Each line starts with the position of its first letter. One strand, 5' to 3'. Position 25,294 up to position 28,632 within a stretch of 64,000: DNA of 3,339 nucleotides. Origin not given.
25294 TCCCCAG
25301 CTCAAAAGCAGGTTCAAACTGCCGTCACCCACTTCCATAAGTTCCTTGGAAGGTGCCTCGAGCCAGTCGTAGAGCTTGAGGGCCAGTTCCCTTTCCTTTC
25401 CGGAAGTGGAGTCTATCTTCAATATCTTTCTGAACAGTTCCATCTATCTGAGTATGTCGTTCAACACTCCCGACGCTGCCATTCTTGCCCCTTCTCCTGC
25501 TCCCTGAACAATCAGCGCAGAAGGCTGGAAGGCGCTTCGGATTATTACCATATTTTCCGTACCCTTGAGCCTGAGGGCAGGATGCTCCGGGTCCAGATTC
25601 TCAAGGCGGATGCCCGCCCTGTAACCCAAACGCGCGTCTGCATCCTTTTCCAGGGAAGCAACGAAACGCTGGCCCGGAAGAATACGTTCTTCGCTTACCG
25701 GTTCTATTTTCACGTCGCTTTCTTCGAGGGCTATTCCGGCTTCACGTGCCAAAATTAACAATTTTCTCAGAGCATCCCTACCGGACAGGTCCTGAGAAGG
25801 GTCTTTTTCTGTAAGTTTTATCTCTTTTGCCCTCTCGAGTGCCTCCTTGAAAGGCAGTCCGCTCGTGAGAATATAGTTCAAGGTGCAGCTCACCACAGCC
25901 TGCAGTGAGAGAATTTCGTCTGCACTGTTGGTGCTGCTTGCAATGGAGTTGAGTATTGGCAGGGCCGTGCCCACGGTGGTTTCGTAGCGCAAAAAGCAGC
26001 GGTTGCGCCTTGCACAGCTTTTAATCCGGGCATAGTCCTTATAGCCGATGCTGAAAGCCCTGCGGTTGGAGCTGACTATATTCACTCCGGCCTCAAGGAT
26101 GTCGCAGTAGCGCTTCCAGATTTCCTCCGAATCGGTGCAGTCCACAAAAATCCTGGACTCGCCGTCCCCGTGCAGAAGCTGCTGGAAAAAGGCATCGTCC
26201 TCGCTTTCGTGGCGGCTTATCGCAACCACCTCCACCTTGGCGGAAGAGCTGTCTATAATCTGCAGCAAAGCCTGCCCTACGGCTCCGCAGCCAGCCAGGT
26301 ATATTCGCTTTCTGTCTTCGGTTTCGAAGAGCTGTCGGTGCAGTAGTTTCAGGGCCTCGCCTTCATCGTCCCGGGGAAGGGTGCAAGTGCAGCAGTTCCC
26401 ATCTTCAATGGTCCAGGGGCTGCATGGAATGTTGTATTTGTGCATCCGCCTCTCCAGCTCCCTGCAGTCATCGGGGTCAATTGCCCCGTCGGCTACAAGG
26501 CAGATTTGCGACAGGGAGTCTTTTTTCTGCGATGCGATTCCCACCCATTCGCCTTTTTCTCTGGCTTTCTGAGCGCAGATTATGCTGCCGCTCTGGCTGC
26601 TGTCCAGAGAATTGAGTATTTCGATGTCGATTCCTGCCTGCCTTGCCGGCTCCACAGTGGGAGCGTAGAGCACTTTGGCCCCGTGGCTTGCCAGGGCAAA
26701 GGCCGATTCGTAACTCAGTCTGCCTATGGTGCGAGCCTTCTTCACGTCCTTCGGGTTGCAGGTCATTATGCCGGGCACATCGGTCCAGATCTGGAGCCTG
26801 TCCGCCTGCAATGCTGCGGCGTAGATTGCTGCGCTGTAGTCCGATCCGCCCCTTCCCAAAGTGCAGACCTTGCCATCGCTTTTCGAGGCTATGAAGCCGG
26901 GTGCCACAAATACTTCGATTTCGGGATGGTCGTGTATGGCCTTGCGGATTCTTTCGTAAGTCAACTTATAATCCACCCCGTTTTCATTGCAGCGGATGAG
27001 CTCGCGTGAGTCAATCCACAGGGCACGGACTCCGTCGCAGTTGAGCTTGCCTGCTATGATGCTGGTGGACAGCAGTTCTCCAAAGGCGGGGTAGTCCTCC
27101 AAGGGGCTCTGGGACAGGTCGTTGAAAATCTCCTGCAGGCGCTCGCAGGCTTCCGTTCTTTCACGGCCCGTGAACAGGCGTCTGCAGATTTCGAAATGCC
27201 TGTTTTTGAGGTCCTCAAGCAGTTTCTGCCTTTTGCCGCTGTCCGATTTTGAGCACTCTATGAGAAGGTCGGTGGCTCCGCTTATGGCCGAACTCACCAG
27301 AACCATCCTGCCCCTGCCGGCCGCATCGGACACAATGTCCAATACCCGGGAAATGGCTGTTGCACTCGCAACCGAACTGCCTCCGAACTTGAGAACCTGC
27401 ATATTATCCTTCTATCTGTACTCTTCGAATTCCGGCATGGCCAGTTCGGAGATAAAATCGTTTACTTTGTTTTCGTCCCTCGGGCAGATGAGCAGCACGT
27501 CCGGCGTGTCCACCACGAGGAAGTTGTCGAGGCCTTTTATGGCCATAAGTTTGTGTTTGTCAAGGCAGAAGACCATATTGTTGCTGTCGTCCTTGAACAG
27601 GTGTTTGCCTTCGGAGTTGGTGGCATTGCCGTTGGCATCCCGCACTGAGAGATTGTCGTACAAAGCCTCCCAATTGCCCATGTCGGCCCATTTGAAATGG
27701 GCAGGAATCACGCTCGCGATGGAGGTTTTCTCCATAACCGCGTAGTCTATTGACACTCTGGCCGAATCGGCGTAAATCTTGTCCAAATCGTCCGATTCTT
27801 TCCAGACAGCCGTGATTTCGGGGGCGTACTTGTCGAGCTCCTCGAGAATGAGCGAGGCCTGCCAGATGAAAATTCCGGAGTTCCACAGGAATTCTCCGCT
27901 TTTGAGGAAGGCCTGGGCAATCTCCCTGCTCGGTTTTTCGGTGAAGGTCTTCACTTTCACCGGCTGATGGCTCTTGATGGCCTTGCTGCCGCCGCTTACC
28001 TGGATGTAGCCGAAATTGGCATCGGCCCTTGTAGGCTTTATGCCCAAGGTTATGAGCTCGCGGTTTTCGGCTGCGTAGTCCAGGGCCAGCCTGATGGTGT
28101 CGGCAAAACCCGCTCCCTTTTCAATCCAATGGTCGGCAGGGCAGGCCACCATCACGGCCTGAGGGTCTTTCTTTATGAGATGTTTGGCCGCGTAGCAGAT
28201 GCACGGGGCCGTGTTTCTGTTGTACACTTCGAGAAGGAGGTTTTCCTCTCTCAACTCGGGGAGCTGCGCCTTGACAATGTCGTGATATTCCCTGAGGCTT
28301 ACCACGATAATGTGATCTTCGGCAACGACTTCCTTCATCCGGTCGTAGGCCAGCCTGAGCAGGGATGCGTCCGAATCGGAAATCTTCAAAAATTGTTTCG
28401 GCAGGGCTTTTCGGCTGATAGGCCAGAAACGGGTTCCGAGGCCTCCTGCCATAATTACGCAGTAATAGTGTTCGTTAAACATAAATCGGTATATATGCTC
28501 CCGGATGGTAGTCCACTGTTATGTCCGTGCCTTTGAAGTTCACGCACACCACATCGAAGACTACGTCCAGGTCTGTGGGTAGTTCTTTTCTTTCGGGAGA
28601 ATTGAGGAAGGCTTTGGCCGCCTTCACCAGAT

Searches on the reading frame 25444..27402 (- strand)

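Call 76: search_protein_families(library=pfam, proteins=[window:25444-27402:-], max_evalue=0.0001)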
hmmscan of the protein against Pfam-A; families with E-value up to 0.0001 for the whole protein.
window:25444-27402:- (652 aa): 3 families
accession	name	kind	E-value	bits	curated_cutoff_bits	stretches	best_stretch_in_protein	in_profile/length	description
PF00696.33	AA_kinase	-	4.6e-43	148.1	24.9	1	2-264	3-234/234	Amino acid kinase family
PF00742.24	Homoserine_dh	-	3.1e-32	112.2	22.9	1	482-651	1-173/173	Homoserine dehydrogenase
PF03447.22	NAD_binding_3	-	5.4e-09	37.2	24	1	371-474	1-116/116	Homoserine dehydrogenase, NAD binding domain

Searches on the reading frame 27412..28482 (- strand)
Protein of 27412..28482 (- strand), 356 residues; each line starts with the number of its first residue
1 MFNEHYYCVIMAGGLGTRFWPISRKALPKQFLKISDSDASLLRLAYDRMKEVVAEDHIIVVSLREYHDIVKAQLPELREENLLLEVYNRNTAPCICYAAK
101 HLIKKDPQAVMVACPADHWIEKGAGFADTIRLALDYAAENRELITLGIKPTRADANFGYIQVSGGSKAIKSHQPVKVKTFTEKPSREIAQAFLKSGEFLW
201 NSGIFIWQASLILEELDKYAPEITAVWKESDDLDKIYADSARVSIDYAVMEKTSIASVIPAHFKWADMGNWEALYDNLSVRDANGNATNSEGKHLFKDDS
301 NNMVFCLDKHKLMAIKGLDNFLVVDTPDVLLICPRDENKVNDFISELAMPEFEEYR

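Call 76: search_protein_families(library=pfam, proteins=[window:27412-28482:-], max_evalue=0.0001)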
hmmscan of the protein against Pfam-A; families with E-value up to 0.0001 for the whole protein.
window:27412-28482:- (356 aa): 2 families
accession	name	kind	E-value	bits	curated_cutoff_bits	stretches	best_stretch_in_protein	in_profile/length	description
PF00483.29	NTP_transferase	-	2.7e-39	135.6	21.2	1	9-276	3-237/245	Nucleotidyl transferase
PF22640.1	ManC_GMP_beta-helix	-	1.7e-05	25.1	27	0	299-338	7-45/55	MannoseP isomerase/GMP-like beta-helix domain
